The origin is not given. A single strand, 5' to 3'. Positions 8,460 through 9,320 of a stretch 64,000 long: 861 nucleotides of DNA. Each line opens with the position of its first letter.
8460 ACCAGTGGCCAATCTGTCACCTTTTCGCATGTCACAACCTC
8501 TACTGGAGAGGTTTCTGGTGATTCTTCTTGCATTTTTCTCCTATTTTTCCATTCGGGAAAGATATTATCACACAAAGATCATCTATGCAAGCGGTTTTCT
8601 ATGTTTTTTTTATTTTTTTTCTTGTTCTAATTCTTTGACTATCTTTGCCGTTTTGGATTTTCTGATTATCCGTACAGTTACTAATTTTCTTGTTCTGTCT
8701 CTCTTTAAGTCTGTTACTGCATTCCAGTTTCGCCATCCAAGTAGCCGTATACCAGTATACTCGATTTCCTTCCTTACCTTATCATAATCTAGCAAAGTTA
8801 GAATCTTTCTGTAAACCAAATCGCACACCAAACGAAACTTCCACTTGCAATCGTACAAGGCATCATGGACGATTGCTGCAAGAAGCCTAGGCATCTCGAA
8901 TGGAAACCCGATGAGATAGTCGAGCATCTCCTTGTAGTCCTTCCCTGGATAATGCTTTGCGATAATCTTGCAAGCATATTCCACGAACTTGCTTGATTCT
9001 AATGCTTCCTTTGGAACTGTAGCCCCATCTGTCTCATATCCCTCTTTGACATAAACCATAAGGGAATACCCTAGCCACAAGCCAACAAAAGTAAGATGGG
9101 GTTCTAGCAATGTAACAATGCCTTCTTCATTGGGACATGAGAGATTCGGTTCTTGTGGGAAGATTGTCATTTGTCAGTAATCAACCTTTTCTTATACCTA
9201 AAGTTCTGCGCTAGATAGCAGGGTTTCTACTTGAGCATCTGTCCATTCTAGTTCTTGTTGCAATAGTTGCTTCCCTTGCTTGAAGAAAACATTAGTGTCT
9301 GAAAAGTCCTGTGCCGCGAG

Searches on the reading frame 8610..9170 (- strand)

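Call 27: search_protein_families(library=pfam, proteins=[window:8610-9170:-], max_evalue=0.001)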
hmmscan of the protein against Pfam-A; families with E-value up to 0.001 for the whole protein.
window:8610-9170:- (186 aa): 1 family
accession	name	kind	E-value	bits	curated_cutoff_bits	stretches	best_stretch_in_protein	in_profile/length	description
PF07087.16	DUF1353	-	2.4e-07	30.7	22.5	0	90-140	39-90/91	Protein of unknown function (DUF1353)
